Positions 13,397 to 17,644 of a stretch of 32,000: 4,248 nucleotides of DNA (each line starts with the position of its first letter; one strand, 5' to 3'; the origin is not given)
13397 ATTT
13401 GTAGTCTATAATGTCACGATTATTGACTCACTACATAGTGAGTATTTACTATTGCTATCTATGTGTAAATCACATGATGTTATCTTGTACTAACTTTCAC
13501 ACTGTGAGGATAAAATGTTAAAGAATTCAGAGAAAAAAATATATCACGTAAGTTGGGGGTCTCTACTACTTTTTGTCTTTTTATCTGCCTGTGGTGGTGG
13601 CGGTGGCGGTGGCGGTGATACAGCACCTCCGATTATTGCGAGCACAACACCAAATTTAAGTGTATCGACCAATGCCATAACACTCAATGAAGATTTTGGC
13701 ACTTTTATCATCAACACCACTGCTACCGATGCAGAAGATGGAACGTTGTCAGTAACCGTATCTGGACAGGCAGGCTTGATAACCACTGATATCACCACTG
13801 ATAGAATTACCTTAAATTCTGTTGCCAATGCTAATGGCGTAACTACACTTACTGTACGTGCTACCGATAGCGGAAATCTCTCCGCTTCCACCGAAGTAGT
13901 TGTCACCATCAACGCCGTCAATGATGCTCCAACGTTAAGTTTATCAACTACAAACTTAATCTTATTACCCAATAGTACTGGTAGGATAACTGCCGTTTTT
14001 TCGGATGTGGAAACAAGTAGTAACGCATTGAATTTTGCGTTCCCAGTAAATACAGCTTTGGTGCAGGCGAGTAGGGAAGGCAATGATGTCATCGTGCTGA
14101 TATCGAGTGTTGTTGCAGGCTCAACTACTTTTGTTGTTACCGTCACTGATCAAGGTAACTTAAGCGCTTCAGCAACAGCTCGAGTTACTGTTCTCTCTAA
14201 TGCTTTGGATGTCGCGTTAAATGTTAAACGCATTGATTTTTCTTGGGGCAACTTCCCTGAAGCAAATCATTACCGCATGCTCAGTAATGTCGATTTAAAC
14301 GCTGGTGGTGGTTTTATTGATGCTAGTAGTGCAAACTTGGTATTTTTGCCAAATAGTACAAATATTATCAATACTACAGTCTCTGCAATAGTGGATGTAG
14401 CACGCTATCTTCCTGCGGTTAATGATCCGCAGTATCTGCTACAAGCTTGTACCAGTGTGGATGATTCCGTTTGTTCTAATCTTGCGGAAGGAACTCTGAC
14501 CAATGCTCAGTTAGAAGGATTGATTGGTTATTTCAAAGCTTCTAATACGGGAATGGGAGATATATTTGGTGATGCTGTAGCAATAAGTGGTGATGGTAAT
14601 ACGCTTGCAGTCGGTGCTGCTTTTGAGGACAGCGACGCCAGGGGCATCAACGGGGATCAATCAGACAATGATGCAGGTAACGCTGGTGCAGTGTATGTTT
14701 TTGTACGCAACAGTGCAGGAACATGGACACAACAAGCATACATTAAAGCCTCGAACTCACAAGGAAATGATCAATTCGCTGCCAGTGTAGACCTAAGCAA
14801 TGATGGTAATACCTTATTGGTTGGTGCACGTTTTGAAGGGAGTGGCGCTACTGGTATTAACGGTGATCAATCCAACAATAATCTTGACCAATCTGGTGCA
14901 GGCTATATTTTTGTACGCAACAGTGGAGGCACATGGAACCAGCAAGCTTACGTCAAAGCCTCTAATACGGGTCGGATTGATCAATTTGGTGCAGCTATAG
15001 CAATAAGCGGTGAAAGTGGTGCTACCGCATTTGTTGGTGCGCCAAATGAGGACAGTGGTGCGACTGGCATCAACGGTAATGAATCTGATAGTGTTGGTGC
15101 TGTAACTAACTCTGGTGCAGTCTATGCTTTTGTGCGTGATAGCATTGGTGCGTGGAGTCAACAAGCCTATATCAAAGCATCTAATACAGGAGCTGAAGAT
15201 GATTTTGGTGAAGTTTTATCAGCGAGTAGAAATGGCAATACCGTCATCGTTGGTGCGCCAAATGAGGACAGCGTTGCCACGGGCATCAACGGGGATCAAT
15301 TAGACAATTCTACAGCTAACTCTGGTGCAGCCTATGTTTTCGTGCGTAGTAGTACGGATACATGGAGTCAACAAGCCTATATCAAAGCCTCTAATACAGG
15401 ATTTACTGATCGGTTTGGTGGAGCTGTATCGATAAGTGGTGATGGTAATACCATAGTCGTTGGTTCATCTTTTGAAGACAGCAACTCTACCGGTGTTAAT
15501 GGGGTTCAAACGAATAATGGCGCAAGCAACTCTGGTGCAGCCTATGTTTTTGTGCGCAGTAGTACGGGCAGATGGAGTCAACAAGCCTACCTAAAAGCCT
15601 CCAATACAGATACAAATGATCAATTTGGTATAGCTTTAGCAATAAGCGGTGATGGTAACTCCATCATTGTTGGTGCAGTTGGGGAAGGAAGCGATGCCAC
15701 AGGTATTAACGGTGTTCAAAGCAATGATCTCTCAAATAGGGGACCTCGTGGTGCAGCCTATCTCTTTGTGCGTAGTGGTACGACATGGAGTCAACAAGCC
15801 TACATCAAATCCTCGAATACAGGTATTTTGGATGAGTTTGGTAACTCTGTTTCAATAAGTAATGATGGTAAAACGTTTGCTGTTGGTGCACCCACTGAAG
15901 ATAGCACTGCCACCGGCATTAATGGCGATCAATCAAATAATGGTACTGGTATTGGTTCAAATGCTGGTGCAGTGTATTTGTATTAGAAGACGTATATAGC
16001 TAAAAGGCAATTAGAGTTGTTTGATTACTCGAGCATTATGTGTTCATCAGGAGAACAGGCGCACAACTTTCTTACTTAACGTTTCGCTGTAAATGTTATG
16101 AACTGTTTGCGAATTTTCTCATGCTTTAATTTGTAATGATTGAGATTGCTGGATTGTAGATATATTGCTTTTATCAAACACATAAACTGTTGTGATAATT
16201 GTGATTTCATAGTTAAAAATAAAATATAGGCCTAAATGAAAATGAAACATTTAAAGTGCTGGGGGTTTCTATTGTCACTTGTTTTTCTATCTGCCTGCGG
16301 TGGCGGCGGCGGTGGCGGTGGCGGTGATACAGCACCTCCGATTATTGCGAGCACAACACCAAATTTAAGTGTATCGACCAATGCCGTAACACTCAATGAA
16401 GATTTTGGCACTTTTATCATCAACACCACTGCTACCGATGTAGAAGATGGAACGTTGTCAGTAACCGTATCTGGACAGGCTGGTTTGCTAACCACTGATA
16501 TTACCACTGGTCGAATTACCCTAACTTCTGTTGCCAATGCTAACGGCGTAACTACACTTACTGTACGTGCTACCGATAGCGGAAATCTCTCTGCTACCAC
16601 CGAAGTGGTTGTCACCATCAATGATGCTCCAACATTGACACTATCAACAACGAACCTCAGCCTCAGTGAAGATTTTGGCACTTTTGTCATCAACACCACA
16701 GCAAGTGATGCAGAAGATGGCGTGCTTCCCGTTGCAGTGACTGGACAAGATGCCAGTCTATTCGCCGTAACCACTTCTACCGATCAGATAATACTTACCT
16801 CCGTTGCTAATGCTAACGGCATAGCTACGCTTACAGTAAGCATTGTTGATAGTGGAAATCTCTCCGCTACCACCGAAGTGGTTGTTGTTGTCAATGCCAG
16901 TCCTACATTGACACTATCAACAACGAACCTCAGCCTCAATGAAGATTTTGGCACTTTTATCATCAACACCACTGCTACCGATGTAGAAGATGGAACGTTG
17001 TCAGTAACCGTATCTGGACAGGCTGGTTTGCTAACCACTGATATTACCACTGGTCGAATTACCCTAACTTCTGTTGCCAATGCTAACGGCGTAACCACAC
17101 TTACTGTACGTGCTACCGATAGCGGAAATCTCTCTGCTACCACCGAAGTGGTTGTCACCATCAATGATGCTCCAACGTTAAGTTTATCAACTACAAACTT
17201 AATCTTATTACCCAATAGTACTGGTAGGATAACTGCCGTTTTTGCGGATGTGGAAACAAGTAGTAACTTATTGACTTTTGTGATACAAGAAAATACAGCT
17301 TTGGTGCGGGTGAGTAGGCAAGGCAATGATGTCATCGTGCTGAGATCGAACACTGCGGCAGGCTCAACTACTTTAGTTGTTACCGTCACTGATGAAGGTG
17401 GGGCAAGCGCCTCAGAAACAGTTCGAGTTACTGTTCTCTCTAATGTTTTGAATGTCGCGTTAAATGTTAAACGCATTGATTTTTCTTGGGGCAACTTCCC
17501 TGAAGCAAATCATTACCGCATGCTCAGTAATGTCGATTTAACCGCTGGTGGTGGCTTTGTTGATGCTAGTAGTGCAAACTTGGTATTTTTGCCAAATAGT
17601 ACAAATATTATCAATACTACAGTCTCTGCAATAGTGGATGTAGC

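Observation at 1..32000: Seven-gene tandem array of one lipoprotein family: the same propeller head on stalks of very different length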

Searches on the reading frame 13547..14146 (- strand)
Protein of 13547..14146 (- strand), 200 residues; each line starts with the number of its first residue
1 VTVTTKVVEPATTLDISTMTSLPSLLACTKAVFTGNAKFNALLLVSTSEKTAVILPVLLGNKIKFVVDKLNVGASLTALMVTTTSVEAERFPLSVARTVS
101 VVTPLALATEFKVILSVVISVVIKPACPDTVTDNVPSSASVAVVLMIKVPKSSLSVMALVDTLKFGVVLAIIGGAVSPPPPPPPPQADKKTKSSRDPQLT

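Call 74: search_protein_families(library=pfam, proteins=[window:13547-14146:-], max_evalue=0.01)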
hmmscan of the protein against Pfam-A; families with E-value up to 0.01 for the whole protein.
window:13547-14146:- (200 aa): 0 families

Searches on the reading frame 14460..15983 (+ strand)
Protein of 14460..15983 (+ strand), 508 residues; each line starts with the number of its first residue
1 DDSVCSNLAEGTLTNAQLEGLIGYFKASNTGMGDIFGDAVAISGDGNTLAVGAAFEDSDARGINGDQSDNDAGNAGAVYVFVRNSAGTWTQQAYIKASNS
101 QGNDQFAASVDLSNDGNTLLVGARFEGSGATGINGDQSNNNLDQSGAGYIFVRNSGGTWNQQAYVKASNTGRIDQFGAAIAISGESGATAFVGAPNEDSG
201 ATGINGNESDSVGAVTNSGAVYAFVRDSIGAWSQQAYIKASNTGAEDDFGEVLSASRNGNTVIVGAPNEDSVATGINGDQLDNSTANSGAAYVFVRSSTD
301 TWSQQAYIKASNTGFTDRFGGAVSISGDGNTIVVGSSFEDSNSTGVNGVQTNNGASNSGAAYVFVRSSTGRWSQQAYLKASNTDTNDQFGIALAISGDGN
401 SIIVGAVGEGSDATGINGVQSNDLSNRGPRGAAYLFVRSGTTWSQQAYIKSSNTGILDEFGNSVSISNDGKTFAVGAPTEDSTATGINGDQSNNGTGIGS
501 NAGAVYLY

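Call 20: search_solved_structures(query=window:14460-15983:+, max_evalue=0.01, show_alignments=1)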
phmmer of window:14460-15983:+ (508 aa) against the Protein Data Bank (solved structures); distinct sequences matched with E-value up to 0.01: 0.
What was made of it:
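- Tried and rejected: The sequence search of the PDB with the propeller found nothing (call 20).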

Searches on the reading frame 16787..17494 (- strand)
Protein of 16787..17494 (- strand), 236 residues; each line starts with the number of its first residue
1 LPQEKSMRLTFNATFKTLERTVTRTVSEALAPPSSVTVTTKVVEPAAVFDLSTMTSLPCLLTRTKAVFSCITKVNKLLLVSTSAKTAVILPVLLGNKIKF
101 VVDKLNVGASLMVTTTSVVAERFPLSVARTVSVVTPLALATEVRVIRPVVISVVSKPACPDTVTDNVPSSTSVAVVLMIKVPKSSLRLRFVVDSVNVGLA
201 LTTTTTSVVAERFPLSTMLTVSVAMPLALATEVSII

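Call 74: search_protein_families(library=pfam, proteins=[window:16787-17494:-], max_evalue=0.01)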
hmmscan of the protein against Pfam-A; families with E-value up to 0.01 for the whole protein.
window:16787-17494:- (236 aa): 1 family
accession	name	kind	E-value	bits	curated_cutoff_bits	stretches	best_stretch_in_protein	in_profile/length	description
PF06558.17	SecM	-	0.0017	18.8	25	1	20-82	64-126/147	Secretion monitor precursor protein (SecM)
